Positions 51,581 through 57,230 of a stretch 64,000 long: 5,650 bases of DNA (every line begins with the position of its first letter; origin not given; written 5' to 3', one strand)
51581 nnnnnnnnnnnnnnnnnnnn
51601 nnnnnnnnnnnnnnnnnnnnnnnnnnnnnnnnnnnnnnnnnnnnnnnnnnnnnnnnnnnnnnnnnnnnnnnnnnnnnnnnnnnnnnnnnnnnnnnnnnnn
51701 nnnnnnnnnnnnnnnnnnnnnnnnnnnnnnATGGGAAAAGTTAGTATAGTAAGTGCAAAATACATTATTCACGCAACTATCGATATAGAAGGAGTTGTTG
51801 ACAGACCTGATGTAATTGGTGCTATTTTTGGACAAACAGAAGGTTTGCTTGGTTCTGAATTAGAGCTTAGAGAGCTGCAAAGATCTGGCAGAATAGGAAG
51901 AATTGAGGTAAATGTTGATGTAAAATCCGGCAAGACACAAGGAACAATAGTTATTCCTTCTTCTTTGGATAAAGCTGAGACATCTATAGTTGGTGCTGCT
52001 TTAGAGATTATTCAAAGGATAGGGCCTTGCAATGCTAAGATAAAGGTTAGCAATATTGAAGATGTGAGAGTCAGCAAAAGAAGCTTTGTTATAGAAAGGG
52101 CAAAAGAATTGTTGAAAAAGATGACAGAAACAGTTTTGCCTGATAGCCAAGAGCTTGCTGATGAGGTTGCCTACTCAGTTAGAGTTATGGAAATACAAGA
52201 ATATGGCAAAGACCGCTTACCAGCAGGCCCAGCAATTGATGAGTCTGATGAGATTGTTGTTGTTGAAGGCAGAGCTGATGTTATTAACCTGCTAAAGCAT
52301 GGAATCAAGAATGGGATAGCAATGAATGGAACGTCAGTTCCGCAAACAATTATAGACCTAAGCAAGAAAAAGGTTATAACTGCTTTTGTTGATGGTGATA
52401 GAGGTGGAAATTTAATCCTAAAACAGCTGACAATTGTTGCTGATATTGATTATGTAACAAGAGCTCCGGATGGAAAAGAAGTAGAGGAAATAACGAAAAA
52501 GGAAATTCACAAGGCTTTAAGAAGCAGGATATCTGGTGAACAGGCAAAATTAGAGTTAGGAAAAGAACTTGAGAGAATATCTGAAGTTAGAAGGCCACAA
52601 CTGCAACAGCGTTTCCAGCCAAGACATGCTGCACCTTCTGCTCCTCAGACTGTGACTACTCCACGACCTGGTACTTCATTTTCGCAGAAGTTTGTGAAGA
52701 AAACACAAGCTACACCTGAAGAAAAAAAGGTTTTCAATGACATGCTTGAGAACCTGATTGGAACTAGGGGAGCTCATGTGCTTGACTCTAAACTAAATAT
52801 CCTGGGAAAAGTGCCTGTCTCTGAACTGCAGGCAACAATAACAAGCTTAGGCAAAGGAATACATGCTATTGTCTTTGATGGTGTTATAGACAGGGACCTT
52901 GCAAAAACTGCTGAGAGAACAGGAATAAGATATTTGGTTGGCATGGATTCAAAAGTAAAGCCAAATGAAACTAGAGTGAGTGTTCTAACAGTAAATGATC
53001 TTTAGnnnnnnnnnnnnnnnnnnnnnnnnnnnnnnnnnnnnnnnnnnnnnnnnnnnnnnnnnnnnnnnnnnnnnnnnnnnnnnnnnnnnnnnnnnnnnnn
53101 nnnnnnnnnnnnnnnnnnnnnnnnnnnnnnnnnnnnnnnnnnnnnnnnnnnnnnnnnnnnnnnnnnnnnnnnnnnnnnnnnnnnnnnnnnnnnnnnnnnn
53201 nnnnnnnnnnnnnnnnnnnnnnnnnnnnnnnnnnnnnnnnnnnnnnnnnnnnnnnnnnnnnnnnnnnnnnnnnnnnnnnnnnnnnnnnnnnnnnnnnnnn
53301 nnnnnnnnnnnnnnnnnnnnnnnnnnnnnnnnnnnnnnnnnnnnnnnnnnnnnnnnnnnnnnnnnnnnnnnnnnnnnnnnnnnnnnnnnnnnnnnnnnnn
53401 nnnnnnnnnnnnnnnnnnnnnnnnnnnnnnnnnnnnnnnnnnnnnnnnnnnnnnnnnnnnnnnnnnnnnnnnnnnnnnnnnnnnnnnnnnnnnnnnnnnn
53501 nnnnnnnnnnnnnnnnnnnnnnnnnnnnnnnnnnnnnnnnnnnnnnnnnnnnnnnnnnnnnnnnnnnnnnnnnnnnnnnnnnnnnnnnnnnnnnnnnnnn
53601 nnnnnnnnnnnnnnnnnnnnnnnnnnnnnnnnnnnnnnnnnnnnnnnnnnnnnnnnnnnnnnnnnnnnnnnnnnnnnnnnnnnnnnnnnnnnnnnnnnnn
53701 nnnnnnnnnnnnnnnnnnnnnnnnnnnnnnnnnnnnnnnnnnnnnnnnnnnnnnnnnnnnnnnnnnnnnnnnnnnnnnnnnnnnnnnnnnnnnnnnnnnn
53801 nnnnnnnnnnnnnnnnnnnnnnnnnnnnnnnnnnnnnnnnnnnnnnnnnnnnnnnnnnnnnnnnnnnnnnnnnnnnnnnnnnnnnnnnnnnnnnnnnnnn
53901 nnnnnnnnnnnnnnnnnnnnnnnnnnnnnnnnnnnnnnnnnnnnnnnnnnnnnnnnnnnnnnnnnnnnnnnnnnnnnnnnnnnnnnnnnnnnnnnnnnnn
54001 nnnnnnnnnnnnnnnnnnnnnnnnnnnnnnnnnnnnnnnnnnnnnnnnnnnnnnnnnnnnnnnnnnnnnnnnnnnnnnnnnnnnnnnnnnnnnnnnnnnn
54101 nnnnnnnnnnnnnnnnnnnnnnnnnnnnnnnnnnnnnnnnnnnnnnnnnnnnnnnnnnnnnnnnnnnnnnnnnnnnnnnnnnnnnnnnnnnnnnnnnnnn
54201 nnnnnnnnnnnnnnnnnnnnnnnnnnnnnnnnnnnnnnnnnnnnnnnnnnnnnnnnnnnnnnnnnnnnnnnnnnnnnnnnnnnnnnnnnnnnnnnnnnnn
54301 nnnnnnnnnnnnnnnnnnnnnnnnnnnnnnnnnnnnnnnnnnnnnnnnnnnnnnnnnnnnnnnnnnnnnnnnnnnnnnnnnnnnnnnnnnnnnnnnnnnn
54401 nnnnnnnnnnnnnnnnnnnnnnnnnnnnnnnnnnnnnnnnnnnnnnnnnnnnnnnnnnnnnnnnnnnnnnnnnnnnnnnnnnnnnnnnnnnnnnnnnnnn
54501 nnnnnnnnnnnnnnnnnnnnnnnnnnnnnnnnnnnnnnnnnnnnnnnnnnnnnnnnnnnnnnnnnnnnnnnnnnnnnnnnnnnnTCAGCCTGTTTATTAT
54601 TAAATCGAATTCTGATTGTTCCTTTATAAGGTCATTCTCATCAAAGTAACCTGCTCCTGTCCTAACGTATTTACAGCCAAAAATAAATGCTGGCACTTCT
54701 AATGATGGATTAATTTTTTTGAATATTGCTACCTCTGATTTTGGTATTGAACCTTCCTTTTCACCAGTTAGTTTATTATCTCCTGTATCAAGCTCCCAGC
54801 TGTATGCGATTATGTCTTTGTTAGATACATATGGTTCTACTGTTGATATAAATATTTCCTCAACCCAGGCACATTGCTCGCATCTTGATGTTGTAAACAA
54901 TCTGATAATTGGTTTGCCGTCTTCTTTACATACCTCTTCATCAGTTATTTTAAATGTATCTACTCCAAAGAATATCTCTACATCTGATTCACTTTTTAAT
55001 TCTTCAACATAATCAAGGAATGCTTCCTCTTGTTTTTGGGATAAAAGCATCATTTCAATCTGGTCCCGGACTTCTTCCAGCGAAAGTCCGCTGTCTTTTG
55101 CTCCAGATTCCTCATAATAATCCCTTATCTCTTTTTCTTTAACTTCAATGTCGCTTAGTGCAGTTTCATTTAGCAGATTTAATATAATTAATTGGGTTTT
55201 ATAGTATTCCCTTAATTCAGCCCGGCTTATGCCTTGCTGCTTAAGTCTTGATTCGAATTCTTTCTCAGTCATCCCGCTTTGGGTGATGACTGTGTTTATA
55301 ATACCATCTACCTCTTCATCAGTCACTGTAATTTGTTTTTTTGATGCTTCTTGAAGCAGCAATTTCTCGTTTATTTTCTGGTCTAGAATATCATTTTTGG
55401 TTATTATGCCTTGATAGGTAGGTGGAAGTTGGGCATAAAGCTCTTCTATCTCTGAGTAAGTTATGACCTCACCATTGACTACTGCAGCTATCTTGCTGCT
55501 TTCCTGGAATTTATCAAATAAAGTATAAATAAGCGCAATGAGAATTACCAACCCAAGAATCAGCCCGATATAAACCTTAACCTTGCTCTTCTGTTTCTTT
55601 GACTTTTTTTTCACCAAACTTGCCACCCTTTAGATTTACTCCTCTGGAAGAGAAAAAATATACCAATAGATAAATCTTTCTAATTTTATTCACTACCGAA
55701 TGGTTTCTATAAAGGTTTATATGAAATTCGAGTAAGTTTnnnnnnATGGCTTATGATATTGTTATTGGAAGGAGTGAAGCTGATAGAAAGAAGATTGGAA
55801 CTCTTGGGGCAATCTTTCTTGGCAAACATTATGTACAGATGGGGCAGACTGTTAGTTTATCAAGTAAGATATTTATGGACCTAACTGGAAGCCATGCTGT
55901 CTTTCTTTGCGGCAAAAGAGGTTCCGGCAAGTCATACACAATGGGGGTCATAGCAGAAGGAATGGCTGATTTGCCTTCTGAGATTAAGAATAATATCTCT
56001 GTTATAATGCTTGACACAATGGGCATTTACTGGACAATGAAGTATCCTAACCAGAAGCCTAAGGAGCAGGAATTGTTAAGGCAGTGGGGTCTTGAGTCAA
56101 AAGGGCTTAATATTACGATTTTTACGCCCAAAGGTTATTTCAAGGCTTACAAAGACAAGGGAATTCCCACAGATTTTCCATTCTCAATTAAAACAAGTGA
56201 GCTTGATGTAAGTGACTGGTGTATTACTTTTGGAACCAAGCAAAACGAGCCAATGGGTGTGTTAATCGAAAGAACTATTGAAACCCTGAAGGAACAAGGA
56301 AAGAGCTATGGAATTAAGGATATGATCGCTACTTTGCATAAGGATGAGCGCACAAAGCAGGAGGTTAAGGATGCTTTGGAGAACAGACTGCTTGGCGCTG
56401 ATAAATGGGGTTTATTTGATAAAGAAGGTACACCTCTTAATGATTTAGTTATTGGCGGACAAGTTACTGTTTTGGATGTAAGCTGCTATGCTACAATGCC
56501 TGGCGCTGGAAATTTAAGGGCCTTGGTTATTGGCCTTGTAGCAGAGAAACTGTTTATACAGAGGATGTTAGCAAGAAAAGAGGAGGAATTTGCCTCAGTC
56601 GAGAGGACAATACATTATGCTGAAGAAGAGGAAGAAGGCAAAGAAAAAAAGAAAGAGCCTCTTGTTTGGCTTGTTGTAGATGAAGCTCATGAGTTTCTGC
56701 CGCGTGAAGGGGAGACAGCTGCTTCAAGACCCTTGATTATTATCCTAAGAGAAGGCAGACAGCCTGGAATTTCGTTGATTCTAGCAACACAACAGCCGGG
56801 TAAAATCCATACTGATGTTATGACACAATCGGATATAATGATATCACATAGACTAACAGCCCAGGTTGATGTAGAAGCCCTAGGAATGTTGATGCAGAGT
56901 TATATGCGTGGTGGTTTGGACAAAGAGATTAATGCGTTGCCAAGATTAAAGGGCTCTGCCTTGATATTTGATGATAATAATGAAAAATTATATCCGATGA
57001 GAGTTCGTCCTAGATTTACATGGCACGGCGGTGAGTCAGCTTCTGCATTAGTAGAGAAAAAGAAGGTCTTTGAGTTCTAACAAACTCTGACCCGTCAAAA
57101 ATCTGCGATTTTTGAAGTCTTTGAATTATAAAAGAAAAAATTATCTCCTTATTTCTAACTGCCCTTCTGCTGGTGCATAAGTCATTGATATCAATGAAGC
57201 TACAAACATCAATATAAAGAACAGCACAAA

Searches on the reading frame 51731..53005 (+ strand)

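Call 39: search_protein_families(library=pfam, proteins=[window:51731-53005:+], max_evalue=0.00001)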
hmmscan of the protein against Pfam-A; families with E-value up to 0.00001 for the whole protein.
window:51731-53005:+ (424 aa): 3 families
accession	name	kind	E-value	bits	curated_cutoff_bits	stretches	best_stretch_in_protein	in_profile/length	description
PF13662.12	Toprim_4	-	4.1e-08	33.8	25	1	173-234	1-54/85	Toprim domain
PF13155.12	Toprim_2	-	8.4e-07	29.7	22.1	1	176-249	1-82/88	Toprim-like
PF01751.28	Toprim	-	3.9e-06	27.4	23.1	1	174-248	1-90/96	Toprim domain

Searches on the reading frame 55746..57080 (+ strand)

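Call 40: search_protein_families(library=pfam, proteins=[window:55746-57080:+], max_evalue=0.00001)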
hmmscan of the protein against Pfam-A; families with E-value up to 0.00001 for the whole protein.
window:55746-57080:+ (444 aa): 1 family
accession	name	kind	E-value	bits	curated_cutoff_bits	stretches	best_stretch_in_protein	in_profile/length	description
PF01935.23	DUF87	-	2.5e-12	47.8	23.2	1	55-215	29-162/220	Helicase HerA, central domain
